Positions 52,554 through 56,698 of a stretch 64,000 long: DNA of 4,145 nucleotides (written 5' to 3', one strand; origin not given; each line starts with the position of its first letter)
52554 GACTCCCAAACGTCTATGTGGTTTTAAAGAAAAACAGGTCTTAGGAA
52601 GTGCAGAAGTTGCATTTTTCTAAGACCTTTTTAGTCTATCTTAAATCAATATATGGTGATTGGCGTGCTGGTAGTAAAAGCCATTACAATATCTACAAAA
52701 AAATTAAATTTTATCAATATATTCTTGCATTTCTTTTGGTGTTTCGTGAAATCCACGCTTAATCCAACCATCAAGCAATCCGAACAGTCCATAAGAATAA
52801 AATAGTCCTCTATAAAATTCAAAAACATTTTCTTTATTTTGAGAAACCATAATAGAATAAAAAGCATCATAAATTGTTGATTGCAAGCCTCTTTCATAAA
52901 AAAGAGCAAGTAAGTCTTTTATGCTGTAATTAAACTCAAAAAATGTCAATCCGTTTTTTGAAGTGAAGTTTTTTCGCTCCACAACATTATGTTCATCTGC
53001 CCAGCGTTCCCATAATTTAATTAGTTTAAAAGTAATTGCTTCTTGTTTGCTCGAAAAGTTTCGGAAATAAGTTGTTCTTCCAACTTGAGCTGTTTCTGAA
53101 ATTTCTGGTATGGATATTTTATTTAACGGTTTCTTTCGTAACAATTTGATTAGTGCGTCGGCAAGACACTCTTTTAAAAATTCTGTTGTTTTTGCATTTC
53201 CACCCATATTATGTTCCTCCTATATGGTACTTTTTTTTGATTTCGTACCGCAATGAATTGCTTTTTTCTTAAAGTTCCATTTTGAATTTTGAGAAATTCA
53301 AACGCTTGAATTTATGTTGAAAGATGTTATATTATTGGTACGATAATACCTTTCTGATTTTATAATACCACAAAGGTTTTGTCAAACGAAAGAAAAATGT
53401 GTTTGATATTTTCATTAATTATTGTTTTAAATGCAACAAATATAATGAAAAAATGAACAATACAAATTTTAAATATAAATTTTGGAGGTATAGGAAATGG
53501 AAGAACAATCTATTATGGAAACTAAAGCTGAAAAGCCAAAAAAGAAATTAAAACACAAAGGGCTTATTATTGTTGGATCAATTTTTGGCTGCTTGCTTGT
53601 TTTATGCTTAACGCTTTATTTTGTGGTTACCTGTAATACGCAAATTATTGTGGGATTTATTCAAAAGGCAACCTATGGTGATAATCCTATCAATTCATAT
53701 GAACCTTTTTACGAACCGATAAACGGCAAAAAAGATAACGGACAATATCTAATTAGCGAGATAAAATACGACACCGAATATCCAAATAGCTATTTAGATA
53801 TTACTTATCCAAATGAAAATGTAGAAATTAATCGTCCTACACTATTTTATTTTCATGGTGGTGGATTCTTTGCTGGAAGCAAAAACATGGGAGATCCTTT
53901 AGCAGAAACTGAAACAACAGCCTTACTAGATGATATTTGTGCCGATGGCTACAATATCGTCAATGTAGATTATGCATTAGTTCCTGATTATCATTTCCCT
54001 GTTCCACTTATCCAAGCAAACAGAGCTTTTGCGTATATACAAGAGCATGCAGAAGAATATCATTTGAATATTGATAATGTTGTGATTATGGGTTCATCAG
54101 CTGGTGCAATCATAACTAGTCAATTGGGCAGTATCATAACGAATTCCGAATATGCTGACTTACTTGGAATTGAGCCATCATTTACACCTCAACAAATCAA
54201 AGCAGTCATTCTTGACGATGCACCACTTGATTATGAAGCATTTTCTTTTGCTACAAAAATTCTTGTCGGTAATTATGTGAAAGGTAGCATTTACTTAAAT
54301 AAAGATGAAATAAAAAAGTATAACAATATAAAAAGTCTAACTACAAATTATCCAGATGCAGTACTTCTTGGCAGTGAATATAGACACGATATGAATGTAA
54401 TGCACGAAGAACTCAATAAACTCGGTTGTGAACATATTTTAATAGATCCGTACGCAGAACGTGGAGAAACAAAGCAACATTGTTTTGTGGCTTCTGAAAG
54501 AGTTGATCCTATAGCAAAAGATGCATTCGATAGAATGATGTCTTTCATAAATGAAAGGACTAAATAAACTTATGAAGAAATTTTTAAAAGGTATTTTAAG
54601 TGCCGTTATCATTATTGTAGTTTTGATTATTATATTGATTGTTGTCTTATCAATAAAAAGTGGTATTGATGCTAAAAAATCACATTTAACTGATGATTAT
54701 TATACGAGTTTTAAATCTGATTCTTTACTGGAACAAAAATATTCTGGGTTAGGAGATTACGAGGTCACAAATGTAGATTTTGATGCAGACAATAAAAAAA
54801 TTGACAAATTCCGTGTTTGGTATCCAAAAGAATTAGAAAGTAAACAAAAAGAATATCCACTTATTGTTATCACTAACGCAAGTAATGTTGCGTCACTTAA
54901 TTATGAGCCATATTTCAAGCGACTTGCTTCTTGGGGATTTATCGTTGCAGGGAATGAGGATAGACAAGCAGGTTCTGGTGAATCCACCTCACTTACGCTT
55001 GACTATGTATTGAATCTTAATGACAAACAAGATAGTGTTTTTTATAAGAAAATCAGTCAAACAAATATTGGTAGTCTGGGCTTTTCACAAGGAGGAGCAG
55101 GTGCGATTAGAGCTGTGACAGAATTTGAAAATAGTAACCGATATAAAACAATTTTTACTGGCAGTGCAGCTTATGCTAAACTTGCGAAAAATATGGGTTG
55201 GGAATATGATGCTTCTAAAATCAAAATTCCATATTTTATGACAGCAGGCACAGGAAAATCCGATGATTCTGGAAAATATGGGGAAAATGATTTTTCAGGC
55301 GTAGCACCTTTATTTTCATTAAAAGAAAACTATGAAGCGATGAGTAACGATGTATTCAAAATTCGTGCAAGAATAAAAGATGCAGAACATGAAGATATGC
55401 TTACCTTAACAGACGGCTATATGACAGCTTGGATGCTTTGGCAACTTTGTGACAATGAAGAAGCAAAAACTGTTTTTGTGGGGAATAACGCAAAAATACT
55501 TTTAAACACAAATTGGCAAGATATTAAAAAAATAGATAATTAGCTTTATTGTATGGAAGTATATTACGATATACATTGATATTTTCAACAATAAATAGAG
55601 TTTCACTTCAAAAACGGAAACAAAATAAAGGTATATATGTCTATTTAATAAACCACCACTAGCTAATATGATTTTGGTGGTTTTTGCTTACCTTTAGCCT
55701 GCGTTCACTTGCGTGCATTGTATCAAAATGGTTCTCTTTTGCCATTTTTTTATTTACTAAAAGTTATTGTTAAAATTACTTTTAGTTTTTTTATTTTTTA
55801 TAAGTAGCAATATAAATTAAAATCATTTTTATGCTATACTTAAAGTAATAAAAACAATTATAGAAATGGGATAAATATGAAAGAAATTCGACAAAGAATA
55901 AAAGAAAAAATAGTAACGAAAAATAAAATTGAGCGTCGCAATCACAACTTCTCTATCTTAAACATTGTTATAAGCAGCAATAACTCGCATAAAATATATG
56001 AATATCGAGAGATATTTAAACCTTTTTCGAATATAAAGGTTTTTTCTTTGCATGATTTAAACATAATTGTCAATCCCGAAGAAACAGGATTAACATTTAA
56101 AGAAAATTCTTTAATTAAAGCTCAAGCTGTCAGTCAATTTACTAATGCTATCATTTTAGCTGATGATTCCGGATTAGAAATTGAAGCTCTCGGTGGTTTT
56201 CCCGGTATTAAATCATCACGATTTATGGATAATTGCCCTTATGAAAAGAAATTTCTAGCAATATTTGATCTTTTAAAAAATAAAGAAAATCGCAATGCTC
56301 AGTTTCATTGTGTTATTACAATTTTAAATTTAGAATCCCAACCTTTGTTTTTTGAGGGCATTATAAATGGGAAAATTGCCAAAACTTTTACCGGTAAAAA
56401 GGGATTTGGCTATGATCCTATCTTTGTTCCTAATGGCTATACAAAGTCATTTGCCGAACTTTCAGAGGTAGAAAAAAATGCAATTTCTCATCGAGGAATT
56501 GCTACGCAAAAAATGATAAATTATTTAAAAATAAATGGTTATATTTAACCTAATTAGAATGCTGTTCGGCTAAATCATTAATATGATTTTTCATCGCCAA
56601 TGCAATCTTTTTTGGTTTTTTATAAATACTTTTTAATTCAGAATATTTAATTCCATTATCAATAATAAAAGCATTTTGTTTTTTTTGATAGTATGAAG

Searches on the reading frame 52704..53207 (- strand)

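Call 53: search_protein_families(library=pfam, proteins=[window:52704-53207:-], max_evalue=0.00001)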
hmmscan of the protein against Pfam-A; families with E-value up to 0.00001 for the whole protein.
window:52704-53207:- (167 aa): 2 families
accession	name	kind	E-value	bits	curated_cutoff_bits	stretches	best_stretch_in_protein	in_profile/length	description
PF14278.11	TetR_C_8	-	3e-07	30.9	26.1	1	108-166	41-99/103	Transcriptional regulator C-terminal region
PF00440.29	TetR_N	-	4e-06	26.9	24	0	17-56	3-42/47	Bacterial regulatory proteins, tetR family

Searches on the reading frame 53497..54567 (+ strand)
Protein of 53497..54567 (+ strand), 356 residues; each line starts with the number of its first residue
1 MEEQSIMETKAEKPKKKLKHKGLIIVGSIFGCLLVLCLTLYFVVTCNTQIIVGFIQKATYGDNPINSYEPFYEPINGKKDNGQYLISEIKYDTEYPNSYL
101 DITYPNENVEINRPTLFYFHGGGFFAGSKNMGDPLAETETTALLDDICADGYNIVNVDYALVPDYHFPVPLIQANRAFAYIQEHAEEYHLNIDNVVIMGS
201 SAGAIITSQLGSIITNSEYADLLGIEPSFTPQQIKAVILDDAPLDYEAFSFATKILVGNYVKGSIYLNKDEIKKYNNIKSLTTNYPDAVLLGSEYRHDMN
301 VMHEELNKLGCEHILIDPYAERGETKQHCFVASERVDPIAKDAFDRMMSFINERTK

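Call 9: search_protein_families(library=pfam, proteins=[window:53497-54567:+], max_evalue=0.001)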
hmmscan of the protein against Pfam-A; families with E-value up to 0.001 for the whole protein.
window:53497-54567:+ (356 aa): 3 families
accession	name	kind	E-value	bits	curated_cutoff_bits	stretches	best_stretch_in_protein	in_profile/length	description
PF20434.5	BD-FAE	-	8e-20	71.7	26.8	1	100-281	1-185/215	BD-FAE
PF07859.19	Abhydrolase_3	-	1.9e-15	57.6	25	1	116-213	1-91/210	alpha/beta hydrolase fold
PF00135.34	COesterase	-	1.9e-05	24.3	27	0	99-134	87-124/515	Carboxylesterase family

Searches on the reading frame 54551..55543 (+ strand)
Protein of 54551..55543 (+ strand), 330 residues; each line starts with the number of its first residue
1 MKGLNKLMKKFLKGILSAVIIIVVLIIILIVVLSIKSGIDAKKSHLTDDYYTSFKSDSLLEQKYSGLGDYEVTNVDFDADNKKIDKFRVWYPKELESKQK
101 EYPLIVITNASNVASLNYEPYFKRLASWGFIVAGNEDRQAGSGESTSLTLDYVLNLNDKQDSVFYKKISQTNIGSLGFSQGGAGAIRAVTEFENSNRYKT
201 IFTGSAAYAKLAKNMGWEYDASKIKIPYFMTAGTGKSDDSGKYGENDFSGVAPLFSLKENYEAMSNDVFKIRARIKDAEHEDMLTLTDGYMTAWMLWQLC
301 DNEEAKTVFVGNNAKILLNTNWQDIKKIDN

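Call 9: search_protein_families(library=pfam, proteins=[window:54551-55543:+], max_evalue=0.001)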
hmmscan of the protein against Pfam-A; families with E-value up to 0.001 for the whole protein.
window:54551-55543:+ (330 aa): 1 family
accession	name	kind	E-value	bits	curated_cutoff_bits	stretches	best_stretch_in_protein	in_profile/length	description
PF12740.14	PETase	-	1.9e-05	24.6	28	1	89-190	44-144/263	PET hydrolase-like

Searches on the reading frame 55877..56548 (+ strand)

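Call 53: search_protein_families(library=pfam, proteins=[window:55877-56548:+], max_evalue=0.00001)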
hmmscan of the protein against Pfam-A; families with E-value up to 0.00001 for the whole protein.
window:55877-56548:+ (223 aa): 1 family
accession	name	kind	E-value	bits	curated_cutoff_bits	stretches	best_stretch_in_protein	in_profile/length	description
PF01725.21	Ham1p_like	-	1.7e-57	194.8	22.5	1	30-215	1-185/186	Ham1 family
